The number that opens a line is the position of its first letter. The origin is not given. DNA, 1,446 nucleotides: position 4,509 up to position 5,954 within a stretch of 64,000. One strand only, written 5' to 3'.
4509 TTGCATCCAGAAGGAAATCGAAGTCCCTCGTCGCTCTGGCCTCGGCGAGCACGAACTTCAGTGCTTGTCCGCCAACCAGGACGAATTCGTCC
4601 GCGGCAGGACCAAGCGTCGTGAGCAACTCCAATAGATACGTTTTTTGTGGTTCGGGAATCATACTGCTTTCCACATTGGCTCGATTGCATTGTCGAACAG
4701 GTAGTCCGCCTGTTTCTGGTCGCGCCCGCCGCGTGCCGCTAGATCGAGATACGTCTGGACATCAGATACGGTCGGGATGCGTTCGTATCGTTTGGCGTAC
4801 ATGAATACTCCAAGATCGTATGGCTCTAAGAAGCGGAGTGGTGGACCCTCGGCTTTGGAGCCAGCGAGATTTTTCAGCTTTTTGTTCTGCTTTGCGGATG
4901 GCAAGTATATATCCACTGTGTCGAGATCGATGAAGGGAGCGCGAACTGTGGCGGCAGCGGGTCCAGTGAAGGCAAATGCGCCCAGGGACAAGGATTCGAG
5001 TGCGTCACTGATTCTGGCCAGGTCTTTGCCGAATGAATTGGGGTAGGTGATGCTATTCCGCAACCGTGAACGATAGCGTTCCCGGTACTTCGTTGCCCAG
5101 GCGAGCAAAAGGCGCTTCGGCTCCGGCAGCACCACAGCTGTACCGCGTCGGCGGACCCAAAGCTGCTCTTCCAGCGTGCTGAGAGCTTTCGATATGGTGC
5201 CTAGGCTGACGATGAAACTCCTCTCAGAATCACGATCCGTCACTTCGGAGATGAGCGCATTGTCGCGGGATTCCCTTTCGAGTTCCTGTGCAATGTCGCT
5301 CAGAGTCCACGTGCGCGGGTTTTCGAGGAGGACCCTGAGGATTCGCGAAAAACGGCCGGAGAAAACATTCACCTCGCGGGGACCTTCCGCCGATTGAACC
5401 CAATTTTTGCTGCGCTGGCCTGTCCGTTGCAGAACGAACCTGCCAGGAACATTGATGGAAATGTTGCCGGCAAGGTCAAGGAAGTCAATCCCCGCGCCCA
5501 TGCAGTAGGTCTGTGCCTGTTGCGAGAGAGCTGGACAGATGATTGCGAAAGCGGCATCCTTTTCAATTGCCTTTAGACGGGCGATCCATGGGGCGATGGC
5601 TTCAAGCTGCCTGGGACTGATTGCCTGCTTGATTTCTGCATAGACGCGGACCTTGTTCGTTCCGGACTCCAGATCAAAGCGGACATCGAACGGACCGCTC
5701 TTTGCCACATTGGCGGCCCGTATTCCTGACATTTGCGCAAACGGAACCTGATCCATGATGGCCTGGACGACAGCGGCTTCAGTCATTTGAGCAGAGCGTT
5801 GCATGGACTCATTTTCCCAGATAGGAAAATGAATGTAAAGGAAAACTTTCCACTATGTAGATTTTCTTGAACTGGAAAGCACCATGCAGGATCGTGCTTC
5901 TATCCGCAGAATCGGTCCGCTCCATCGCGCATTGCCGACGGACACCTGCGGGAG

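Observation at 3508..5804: Atypical NTase + wHTH two-gene module (AbiE-like) carried as mobile-element cargo: candidate non-canonical abortive-infection/TA system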

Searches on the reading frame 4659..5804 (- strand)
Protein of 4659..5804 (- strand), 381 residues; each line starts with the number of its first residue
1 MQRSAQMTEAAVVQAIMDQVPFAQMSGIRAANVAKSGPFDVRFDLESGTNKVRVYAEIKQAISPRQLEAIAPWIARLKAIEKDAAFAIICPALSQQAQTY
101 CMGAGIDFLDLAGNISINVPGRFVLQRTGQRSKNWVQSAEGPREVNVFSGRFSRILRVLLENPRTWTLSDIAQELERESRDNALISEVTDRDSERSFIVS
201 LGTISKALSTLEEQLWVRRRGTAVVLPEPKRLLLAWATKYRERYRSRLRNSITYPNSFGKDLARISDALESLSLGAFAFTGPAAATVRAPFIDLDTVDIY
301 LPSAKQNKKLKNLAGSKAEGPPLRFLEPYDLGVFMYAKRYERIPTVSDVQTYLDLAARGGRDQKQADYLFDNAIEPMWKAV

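Call 3: search_protein_families(library=pfam, proteins=[window:4659-5804:-], max_evalue=1)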
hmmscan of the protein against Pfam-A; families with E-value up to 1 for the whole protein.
window:4659-5804:- (381 aa): 9 families
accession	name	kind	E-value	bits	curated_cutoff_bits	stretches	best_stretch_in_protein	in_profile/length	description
PF09952.14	AbiEi_2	-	0.0002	22.2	21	1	228-374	4-142/143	Transcriptional regulator, AbiEi antitoxin, Type IV TA system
PF09339.16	HTH_IclR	-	0.0028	17.8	22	1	154-175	7-28/52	IclR helix-turn-helix domain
PF08279.18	HTH_11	-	0.018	15.3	25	1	153-177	3-27/55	HTH domain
PF09136.16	Glucodextran_B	-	0.026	14.9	27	1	29-58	38-67/83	Glucodextranase, domain B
PF01243.27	PNPOx_N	-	0.049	14.4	28.1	0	288-314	30-54/120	Pyridoxamine 5'-phosphate oxidase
PF25382.1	PH_CERK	-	0.074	13.7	27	1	210-246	4-37/112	Ceramide kinase PH domain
PF00392.27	GntR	-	0.14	12.3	27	0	197-220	34-57/64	Bacterial regulatory proteins, gntR family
PF13545.12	HTH_Crp_2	-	0.17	12.3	27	1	202-232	37-67/70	Crp-like helix-turn-helix domain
PF13565.12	HTH_32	-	0.2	12.7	33.7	1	154-188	36-67/73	Homeodomain-like domain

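Call 4: search_protein_families(library=padloc, proteins=[window:4659-5804:-], max_evalue=1)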
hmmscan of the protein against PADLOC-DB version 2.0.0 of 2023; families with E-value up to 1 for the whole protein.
window:4659-5804:- (381 aa): 1 family
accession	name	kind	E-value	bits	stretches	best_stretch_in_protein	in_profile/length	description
PDLC01879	CARF3--CARF_TM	-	0.02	12.5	1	154-218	160-201/222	-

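Call 5: search_protein_families(library=ncbifam, proteins=[window:4659-5804:-], max_evalue=1)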
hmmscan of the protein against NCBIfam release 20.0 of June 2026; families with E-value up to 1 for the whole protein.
window:4659-5804:- (381 aa): 0 families

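Call 6: find_homologous_proteins(query=window:4659-5804:-)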
Query window:4659-5804:- (381 aa): 626 proteins with E <= 0.001 among 8000 candidates; the best 120 are listed.
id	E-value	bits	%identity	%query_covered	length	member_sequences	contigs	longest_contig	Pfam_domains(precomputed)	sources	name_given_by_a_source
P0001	2.1e-247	838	100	100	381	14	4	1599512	-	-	-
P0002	7.6e-233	790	94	100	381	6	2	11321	-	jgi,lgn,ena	jgi:DNA-binding PadR family transcriptional regulator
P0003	7.7e-201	685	80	100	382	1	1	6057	-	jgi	jgi:hypothetical protein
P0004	1.7e-198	677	81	98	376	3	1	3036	-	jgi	jgi:hypothetical protein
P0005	8.4e-198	675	80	100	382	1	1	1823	-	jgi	jgi:hypothetical protein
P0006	5.1e-196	669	78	100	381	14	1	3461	-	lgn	-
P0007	1.5e-194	664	78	100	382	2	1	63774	-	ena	-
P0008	1.9e-194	664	78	99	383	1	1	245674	-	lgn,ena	-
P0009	1.0e-193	661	77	100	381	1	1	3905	-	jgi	jgi:hypothetical protein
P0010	3.1e-191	653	76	100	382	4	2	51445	PF09952.15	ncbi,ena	-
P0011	4.3e-191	653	77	100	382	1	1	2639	PF09952.15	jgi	-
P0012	1.8e-190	651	76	100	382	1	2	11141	PF09952.15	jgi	jgi:hypothetical protein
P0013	2.3e-190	650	77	100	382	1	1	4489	-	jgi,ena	-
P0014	7.5e-190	649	76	100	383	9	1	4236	-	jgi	jgi:hypothetical protein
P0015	1.8e-189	647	76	100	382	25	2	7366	PF09952.15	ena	-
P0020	6.4e-187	639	75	100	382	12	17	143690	-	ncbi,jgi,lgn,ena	-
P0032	3.4e-182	623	76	96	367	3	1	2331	PF09952.15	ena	-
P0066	3.4e-124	433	52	99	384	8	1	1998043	-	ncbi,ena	-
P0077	5.1e-123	429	53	98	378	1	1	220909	-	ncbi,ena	-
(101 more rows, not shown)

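Call 15: search_solved_structures(query=A1, max_evalue=10, show_alignments=3)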
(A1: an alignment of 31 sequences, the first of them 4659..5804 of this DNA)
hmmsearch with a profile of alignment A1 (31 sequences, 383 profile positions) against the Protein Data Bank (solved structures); distinct sequences matched with E-value up to 10: 2.
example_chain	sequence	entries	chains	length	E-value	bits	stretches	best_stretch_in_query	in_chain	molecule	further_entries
9day_A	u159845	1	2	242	0.16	14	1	142-234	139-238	Transcriptional regulator, putative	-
7kuw_A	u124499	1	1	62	0.49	12.5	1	41-91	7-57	Sequence-Based Designed Protein nmt_0994_guided_02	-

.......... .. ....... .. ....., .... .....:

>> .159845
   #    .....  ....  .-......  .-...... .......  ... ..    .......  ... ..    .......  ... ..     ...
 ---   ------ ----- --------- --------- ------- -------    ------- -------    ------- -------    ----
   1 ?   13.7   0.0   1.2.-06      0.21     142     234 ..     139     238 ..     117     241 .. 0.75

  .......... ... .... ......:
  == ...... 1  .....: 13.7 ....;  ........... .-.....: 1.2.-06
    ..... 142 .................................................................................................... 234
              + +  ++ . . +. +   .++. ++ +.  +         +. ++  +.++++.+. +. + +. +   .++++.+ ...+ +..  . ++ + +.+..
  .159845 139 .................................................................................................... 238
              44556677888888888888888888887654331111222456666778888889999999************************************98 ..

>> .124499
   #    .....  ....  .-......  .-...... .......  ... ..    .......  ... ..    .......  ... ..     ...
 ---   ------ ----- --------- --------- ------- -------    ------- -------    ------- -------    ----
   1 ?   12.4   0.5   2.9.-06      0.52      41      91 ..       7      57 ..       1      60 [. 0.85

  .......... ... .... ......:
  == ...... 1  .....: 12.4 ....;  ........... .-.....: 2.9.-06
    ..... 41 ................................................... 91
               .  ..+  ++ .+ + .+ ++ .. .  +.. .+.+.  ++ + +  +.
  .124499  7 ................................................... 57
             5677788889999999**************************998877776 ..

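Call 17: find_encoding_contigs(protein=P0020, flank=8000, max_places=6)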
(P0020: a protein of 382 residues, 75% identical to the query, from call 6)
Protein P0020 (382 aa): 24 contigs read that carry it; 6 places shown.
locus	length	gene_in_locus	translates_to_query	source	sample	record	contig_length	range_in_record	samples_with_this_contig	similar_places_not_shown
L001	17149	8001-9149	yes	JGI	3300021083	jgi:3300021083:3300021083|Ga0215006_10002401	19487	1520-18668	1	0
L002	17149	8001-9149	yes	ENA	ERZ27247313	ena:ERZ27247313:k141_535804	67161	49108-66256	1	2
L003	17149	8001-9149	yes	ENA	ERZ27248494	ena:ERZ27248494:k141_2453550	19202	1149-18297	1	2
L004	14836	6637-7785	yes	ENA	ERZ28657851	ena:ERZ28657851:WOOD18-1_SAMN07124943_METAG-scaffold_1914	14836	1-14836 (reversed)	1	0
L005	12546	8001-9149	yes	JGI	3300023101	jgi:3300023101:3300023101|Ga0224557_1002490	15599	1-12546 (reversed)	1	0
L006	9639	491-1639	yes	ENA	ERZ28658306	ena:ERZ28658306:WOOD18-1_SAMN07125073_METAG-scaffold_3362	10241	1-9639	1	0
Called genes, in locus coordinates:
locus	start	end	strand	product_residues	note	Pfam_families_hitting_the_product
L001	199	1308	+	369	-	PF01582:TIR (weak), PF13676:TIR_2, PF27176:Y4lF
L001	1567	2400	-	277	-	PF11185:DUF2971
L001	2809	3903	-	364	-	PF01048:PNP_UDP_1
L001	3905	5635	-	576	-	-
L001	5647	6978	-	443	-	-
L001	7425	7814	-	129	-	-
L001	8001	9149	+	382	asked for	-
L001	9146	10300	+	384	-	PF08843:AbiEii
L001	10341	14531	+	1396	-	-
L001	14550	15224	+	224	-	-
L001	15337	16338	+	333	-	-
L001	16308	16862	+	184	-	PF22483:Mu-transpos_C_2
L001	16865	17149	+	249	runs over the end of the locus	PF01695:IstB_IS21, PF00308:Bac_DnaA, PF13481:AAA_25 (weak), PF13191:AAA_16 (weak), PF00004:AAA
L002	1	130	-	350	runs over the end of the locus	PF00589:Phage_integrase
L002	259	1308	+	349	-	PF01582:TIR (weak), PF13676:TIR_2, PF27176:Y4lF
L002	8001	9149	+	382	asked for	-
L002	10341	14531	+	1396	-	-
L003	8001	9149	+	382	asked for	-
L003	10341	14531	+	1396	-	-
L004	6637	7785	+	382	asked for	-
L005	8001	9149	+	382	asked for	-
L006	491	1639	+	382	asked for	-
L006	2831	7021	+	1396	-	-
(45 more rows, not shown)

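Call 20: predict_structure(alignment_id=A1)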
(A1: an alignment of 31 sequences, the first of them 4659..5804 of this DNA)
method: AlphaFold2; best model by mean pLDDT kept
length: 381 residues; sequences in the alignment: 31
mean_pLDDT: 83.4   pTM: 0.60
mean pLDDT of the five models: 83.4, 83.2, 82.4, 82.3, 81.6
residues with pLDDT >= 90: 134; 70-90: 204; 50-70: 23; < 50: 20
segments of 3 or more residues with pLDDT < 50: 1-5, 132-143
pLDDT, mean of each block of 10 residues (from residue 1): 53 89 84 88 90 92 83 86 91 85 89 88 78 37 66 91 91 88 69 63 87 85 89 93 87 91 92 86 84 85 77 84 84 85 92 92 90 87 58
secondary structure, 60 per line:
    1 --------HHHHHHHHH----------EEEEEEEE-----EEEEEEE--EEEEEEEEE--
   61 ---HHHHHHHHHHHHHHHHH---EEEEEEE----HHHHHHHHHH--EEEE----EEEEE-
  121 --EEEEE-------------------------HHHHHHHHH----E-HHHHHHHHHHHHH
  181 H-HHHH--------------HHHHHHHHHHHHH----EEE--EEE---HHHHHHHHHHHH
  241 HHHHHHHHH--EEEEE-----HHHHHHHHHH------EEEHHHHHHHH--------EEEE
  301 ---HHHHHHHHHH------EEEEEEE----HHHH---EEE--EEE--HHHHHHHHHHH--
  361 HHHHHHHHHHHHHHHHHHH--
elements in order: H9-17 E28-35 E41-47 E50-58 H64-80 E84-90 H95-104 E107-110 E115-119 E123-127 H153-161 H168-181 H183-186 H201-213 E218-220 E223-225 H229-249 E252-256 H262-271 E278-280 H281-288 E297-300 H304-313 E320-326 H331-334 E338-340 E343-345 H348-358 H361-379

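Call 24: fold_search(model_id=the predicted structure, library=pdb)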
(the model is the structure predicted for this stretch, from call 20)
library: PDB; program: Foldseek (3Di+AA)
matches with E <= 10: 830; with E <= 0.001: 1
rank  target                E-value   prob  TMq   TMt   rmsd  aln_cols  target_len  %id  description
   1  5gkj_B                1.5e-04  1.00  0.21  0.32   5.7       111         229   16  Structure of EndoMS in apo form (released 2016-11-02)
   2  5gke_A                1.4e-03  1.00  0.21  0.32   5.3       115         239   16  Structure of EndoMS-dsDNA1 complex (released 2016-11-02)
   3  2vld_A                3.3e-03  1.00  0.19  0.30   5.7       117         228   16  crystal structure of a repair endonuclease from Pyrococcus abyssi (released 2009-05-19)
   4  2vld_B                8.1e-03  1.00  0.19  0.29   4.6       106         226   17  crystal structure of a repair endonuclease from Pyrococcus abyssi (released 2009-05-19)
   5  5gkj_A                1.0e-02  1.00  0.18  0.30   7.0       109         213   16  Structure of EndoMS in apo form (released 2016-11-02)
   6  8an5_B                1.7e-02  1.00  0.25  0.48   6.5       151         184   16  MenAT1 toxin-antitoxin complex (rv0078a-rv0078b) from Mycobacterium tuberculosis H37Rv (released 2023-08-02)
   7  8em1_A                1.9e-02  0.60  0.19  0.16  20.1       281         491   14  Type IIS Restriction Endonuclease PaqCI, DNA Unbound (released 2023-03-22)
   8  6wan_F                2.6e-02  0.97  0.18  0.16   6.2       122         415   14  Structure of Acinetobacter baumannii Cap4 SAVED/CARF-domain containing receptor with the cyclic trinucleotide 3'3'3'-c (released 2020-06-17)
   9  8em1_B                3.4e-02  0.66  0.18  0.15  18.1       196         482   16  Type IIS Restriction Endonuclease PaqCI, DNA Unbound (released 2023-03-22)
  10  6wam_F                3.6e-02  0.96  0.17  0.16   6.2       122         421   14  Structure of Acinetobacter baumannii Cap4 SAVED/CARF-domain containing receptor (released 2020-06-17)
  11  1fok_A                4.5e-02  0.82  0.18  0.13   6.1       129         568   10  STRUCTURE OF RESTRICTION ENDONUCLEASE FOKI BOUND TO DNA (released 1997-12-03)
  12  2fok_A                4.8e-02  0.69  0.16  0.12   7.6       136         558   10  STRUCTURE OF RESTRICTION ENDONUCLEASE FOKI (released 1998-06-17)
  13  2p14                  5.3e-02  0.89  0.17  0.30   6.1       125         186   11  Crystal structure of small subunit (R.BspD6I2) of the heterodimeric restriction endonuclease R.BspD6I (released 2008-03-11)
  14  6vm6_C                7.0e-02  0.91  0.17  0.16   6.2       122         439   14  Structure of Acinetobacter baumannii Cap4 SAVED/CARF-domain containing receptor with the cyclic trinucleotide 2'3'3'-c (released 2020-06-17)
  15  2fok_B                7.0e-02  0.82  0.17  0.13   5.9       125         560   13  STRUCTURE OF RESTRICTION ENDONUCLEASE FOKI (released 1998-06-17)
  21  2ewr                  9.3e-02  0.84  0.21  0.47  12.7       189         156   13  Crystal structure of a putative nucleotidyltransferase (tm1012) from Thermotoga maritima at 1.60 A resolution (released 2005-12-06)
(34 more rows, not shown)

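Call 34: find_encoding_contigs(protein=P0066, flank=8000, max_places=3)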
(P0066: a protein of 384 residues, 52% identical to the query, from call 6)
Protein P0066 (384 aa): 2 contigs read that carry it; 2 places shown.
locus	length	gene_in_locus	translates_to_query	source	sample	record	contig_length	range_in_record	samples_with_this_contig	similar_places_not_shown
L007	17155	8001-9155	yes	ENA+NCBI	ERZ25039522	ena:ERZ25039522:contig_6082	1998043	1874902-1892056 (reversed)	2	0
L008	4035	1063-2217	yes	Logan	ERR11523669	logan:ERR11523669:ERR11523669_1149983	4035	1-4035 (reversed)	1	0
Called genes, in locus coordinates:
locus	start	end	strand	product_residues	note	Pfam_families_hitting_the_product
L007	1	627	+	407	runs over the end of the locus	PF00872:Transposase_mut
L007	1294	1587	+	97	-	PF05717:TnpB_IS66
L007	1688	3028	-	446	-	PF13011:LZ_Tnp_IS481 (faint), PF13384:HTH_23, PF13518:HTH_28, PF13551:HTH_29, PF13565:HTH_32, PF00665:rve (faint)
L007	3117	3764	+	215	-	PF13007:LZ_Tnp_IS66, PF13005:zf-IS66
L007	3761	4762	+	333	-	PF03050:DDE_Tnp_IS66, PF13817:DDE_Tnp_IS66_C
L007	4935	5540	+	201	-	PF07929:PRiA4_ORF3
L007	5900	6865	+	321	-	PF00872:Transposase_mut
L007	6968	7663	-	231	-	-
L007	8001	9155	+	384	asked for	-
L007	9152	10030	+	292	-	PF12281:NTP_transf_8 (faint)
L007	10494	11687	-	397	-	PF20590:DUF6791, PF00899:ThiF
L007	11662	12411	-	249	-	PF14452:Multi_ubiq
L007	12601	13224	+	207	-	-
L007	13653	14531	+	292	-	PF06114:Peptidase_M78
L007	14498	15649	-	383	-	PF01381:HTH_3, PF13560:HTH_31 (weak), PF06114:Peptidase_M78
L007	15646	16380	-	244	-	-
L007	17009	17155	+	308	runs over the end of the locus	-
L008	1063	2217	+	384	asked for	-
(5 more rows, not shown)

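Call 35: search_protein_representatives(alignment_id=A1)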
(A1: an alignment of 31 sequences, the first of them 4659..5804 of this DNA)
Query: 31 sequences, 383 profile positions. Proteins with E-value up to 0.001 (for the whole library): 2397; up to 1e-10: 1088; up to 1e-30: 80. The best 150 are listed.
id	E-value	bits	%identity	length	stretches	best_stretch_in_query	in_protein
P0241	1.1e-160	551.3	-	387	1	5-382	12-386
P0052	3.7e-138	477.0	-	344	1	70-382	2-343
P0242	7.1e-130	449.8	-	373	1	9-381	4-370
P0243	4.5e-127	440.6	-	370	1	8-381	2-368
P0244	6.3e-120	417.1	-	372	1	9-382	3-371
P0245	9.0e-111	386.9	-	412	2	225-381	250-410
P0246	5.5e-107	374.5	-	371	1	7-382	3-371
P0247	5.2e-106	371.2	-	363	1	8-382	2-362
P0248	1.3e-103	363.4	-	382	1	16-382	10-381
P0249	2.0e-100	352.9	-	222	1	157-381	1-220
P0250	3.3e-97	342.3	-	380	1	36-382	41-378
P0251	2.6e-91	322.9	-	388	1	48-382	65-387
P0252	4.2e-91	322.2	-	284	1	7-243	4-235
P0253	1.5e-90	320.3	-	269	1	108-381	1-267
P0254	1.6e-83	297.3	-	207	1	104-314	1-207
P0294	7.1e-36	140.4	-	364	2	198-380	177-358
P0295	1.5e-35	139.3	-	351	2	200-374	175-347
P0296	4.1e-35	137.9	-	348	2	199-375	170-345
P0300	2.2e-34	135.5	-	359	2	197-382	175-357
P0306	8.5e-33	130.2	-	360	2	211-374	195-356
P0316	2.0e-31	125.7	-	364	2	11-176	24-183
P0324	2.3e-30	122.2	-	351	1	37-377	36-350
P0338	6.9e-29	117.4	-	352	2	25-188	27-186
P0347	1.3e-28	116.4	-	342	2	200-376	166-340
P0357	2.2e-28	115.7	-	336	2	201-371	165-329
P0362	3.4e-28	115.1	-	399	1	10-381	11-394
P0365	5.3e-28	114.5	-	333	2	197-375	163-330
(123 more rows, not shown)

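Call 45: find_encoding_contigs(protein=window:4659-5804:-, flank=10000, max_places=4)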
Protein window:4659-5804:- (381 aa): 5 contigs read that carry it; 4 places shown.
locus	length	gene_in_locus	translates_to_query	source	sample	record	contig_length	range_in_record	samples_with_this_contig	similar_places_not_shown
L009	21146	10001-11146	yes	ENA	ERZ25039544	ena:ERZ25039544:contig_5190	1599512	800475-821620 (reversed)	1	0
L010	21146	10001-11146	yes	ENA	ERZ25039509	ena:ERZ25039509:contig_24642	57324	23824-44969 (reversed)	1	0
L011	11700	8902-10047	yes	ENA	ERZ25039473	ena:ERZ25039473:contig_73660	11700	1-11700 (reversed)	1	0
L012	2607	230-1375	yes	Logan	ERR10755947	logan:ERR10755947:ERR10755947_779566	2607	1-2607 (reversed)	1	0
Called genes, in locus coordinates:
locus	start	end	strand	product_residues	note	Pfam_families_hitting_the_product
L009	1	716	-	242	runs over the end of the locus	PF03548:LolA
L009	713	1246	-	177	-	PF07963:N_methyl (weak)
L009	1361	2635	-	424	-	PF00675:Peptidase_M16, PF05193:Peptidase_M16_C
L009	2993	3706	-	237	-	-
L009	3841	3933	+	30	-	-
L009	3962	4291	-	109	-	PF12276:DUF3617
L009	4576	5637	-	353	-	PF01933:CofD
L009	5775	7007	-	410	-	PF14063:DUF4254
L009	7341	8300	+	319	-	PF12543:DUF3738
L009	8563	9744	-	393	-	PF00589:Phage_integrase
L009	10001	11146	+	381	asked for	-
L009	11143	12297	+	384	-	PF08843:AbiEii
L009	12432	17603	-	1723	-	PF02384:N6_Mtase (weak), PF07669:Eco57I (weak), PF28553:WH_1, PF28554:DUF8437, PF00176:SNF2-rel_dom (faint), PF28555:Helicase_dom, PF00271:Helicase_C (weak)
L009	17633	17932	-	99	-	-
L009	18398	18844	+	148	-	-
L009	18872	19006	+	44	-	-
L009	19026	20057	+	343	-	PF00356:LacI, PF00532:Peripla_BP_1, PF13407:Peripla_BP_4, PF13377:Peripla_BP_3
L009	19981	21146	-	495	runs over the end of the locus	PF05598:DUF772, PF01609:DDE_Tnp_1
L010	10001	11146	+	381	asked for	-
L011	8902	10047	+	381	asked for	-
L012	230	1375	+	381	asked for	-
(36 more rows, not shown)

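Call 50: search_protein_families(library=pfam, proteins=[L001:10341-14531:+, L007:9152-10030:+, L009:17633-17932:-, L009:18398-18844:+], max_evalue=0.01)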
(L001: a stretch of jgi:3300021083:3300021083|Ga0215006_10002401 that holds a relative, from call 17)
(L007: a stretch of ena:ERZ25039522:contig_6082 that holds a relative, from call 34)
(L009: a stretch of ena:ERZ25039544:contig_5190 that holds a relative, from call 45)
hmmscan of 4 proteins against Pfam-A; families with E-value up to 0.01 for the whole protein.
L001:10341-14531:+ (1396 aa): 2 families
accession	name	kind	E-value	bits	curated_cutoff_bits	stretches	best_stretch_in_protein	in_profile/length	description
PF20720.3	nSTAND3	-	0.0018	18.4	27.2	1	329-385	6-62/155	Novel STAND NTPase 3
PF07728.20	AAA_5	-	0.0055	17.2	22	0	345-434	4-89/139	AAA domain (dynein-related subfamily)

L007:9152-10030:+ (292 aa): 1 family
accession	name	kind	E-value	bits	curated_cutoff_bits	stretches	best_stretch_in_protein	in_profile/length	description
PF12281.14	NTP_transf_8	-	2.7e-06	28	26.3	1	14-188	10-196/218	Nucleotidyltransferase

L009:17633-17932:- (99 aa): 0 families

L009:18398-18844:+ (148 aa): 0 families
